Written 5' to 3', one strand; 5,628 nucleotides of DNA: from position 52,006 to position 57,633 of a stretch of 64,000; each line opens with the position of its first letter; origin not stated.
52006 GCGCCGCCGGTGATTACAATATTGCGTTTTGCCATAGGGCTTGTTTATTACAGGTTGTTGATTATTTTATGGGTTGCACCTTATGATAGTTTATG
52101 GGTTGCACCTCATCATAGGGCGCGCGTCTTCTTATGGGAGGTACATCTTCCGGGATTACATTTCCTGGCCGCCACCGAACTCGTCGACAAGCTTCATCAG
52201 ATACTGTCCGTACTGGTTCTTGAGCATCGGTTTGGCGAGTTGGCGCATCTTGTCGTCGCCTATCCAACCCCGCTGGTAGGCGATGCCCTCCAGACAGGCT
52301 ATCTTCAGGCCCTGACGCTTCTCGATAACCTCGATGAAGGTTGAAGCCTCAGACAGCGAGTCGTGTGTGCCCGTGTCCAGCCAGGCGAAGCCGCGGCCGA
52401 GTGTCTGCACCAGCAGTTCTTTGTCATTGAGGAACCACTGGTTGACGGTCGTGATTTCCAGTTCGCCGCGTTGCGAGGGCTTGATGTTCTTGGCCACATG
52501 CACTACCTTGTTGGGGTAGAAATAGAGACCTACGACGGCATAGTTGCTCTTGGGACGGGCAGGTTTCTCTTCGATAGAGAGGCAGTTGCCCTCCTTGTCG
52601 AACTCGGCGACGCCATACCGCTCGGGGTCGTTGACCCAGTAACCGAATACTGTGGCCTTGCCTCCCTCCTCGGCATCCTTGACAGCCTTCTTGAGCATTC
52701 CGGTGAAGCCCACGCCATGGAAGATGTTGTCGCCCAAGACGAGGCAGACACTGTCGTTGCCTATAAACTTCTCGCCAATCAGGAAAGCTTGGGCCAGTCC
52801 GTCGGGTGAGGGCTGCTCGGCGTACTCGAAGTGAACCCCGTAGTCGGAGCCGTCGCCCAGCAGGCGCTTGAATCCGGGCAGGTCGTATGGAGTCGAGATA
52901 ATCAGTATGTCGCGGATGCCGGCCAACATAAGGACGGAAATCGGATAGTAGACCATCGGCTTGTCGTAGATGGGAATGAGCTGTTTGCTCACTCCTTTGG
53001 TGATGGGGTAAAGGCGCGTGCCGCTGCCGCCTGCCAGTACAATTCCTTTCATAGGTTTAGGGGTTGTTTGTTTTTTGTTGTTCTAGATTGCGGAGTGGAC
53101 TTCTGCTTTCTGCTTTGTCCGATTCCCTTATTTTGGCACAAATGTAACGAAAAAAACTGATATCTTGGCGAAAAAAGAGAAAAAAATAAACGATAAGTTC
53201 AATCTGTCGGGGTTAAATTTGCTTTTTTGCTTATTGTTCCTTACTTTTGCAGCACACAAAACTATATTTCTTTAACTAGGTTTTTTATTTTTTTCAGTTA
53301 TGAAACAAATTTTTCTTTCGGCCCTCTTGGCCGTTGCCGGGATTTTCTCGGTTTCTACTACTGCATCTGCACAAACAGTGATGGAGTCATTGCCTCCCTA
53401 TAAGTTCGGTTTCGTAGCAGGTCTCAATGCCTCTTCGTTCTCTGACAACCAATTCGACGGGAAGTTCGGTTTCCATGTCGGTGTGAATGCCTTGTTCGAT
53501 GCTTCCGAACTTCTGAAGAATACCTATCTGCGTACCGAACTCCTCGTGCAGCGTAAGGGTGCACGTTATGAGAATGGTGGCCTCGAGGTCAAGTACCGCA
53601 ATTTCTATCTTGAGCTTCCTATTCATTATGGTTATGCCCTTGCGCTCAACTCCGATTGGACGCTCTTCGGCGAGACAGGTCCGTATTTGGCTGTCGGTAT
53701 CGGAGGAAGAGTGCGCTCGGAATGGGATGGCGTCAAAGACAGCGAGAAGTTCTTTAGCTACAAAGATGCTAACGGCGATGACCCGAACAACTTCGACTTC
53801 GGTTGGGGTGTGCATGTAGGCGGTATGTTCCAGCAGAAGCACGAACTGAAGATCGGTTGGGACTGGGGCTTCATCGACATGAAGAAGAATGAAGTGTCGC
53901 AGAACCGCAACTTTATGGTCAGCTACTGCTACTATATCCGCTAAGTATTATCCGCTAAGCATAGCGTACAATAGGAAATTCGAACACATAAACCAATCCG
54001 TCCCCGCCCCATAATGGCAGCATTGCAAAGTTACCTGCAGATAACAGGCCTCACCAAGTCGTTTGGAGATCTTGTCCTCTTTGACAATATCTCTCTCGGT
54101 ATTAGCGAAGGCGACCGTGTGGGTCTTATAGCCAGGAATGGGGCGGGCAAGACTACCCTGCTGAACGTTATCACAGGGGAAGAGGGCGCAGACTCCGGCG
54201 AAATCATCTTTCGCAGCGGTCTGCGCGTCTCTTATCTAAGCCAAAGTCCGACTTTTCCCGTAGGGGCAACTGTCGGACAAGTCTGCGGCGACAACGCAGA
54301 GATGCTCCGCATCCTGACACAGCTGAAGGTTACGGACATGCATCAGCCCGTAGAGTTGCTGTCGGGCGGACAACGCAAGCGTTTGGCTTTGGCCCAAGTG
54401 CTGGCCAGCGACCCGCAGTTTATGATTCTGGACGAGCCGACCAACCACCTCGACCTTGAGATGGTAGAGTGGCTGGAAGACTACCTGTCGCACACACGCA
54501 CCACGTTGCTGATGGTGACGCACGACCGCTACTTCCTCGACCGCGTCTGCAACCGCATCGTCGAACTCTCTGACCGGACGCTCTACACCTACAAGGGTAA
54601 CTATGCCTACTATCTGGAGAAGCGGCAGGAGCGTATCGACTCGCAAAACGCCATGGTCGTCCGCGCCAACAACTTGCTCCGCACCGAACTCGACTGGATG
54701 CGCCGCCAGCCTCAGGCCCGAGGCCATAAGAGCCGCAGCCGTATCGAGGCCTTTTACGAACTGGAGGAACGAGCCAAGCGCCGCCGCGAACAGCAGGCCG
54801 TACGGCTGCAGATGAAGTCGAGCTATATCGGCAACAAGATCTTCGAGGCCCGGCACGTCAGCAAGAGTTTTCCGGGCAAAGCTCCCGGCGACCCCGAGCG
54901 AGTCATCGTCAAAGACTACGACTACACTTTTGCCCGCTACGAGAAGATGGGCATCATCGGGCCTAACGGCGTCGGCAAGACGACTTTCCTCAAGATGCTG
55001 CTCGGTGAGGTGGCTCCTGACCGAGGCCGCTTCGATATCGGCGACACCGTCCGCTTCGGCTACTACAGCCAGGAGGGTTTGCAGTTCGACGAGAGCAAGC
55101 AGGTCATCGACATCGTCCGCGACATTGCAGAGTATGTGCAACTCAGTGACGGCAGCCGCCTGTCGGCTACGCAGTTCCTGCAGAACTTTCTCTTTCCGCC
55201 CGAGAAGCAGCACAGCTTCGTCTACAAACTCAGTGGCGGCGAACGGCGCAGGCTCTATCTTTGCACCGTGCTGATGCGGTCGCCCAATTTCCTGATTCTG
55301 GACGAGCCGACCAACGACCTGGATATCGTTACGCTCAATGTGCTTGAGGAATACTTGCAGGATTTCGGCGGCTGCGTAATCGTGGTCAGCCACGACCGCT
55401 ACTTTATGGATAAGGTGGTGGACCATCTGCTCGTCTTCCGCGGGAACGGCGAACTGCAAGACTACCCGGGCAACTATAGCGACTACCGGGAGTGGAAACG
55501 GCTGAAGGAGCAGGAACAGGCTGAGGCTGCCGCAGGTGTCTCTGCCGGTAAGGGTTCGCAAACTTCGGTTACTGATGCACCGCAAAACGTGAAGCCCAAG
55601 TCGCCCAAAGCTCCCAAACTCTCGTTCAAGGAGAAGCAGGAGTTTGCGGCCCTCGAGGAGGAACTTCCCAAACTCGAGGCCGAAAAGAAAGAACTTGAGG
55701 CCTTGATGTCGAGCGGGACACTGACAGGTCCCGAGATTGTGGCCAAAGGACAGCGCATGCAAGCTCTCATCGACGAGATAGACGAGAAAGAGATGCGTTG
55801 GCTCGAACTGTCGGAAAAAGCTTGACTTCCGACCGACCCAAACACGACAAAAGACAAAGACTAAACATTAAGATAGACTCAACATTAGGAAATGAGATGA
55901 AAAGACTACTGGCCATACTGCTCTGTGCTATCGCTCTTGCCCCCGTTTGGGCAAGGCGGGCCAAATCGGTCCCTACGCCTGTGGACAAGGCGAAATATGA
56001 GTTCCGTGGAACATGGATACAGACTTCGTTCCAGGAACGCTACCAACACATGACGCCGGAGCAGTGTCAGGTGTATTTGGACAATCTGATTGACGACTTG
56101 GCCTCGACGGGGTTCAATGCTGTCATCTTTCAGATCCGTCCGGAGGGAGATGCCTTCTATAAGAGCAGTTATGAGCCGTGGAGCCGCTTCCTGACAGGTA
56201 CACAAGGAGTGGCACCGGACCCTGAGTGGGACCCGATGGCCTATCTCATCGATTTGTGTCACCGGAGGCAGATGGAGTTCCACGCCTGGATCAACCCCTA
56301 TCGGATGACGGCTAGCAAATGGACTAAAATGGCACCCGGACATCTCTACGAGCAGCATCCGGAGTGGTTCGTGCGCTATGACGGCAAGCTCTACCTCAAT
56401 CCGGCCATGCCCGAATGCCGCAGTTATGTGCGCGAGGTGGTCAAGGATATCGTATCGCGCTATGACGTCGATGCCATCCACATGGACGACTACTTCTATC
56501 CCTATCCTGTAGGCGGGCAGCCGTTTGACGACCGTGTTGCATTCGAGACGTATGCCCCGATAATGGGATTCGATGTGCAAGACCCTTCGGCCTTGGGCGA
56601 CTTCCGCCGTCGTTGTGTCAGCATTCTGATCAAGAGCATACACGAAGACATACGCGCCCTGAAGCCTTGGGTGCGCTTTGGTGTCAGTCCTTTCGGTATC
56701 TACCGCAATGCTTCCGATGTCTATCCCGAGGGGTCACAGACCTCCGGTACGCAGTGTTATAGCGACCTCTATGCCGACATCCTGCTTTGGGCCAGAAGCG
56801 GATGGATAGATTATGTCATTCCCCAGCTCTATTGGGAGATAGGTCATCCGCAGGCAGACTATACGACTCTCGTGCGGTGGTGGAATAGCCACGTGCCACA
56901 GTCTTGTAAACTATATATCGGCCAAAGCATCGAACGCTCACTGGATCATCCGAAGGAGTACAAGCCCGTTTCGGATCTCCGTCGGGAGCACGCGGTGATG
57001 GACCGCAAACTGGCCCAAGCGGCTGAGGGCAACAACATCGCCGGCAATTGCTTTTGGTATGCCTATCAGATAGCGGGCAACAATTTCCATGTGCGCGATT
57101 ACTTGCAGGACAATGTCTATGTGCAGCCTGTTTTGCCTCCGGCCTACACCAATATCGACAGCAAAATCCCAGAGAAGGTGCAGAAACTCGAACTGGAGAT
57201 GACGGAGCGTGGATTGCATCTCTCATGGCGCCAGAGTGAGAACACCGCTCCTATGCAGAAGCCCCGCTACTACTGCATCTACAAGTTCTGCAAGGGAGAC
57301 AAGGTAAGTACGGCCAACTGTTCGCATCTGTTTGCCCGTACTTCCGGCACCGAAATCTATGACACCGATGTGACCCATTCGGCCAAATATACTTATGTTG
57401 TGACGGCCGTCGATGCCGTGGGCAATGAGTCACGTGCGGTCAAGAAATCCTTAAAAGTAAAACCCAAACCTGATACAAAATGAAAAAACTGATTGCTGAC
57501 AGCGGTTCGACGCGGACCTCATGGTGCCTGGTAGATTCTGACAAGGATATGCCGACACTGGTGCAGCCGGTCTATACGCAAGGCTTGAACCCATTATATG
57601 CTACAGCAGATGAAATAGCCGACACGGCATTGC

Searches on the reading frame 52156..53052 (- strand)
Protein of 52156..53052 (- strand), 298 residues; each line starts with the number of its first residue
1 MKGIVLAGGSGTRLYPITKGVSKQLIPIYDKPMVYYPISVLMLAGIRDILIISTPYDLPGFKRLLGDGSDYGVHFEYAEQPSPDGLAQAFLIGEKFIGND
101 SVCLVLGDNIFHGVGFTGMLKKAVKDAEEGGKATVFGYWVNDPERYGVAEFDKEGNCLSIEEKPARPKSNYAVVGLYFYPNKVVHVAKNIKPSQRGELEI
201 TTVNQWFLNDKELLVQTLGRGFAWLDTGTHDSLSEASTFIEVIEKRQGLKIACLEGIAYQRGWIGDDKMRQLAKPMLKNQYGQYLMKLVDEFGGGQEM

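Call 77: search_protein_families(library=pfam, proteins=[window:52156-53052:-], max_evalue=0.0001)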
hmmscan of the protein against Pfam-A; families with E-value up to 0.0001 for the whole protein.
window:52156-53052:- (298 aa): 2 families
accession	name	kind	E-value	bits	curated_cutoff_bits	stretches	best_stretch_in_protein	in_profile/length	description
PF00483.29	NTP_transferase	-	1.2e-74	251.4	21.2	1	2-241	1-243/245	Nucleotidyl transferase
PF12804.13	NTP_transf_3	-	1.3e-07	32.3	27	1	3-125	1-112/160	MobA-like NTP transferase domain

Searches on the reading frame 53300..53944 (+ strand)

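Call 77: search_protein_families(library=pfam, proteins=[window:53300-53944:+], max_evalue=0.0001)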
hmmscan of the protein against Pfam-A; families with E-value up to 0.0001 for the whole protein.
window:53300-53944:+ (214 aa): 2 families
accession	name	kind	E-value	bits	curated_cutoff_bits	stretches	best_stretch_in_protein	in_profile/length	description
PF13568.12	OMP_b-brl_2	-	1.3e-11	45.3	27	1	35-194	10-173/175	Outer membrane protein beta-barrel domain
PF13505.12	OMP_b-brl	-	1.7e-09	38.6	28.7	1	9-200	2-163/175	Outer membrane protein beta-barrel domain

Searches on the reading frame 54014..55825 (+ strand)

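Call 17: search_protein_families(library=pfam, proteins=[window:54014-55825:+], max_evalue=0.0001)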
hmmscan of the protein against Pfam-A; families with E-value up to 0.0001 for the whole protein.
window:54014-55825:+ (603 aa): 8 families
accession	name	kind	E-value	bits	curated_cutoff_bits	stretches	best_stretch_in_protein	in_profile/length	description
PF00005.33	ABC_tran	-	7.5e-49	166.3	25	2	24-144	2-137/137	ABC transporter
PF16326.10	ABC_tran_CTD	-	1.5e-15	57.6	32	1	535-601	1-69/69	ABC transporter C-terminal domain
PF12848.13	ABC_tran_Xtn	-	3.7e-14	53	25.9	1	183-263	1-83/85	ABC transporter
PF13304.12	AAA_21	-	6.8e-14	53.1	27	0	114-176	236-304/304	AAA domain, putative AbiEii toxin, Type IV TA system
PF02463.25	SMC_N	-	1.7e-11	44.4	40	0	114-183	135-209/220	RecF/RecN/SMC N terminal domain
PF13401.12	AAA_22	-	2.1e-07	31.7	27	0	314-437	10-97/130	AAA domain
PF01926.29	MMR_HSR1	-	8.1e-05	23.2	21.9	0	35-59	1-24/113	50S ribosome-binding GTPase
PF00006.31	ATP-synt_ab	-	0.0001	22.5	29.5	0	28-68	9-49/213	ATP synthase alpha/beta family, nucleotide-binding domain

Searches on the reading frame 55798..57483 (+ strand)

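Call 77: search_protein_families(library=pfam, proteins=[window:55798-57483:+], max_evalue=0.0001)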
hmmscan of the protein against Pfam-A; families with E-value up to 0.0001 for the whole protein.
window:55798-57483:+ (561 aa): 1 family
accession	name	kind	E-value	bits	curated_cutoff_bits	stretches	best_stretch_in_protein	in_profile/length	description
PF02638.21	GHL10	-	1.5e-67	228.4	27.9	1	68-379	1-297/311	Glycosyl hydrolase-like 10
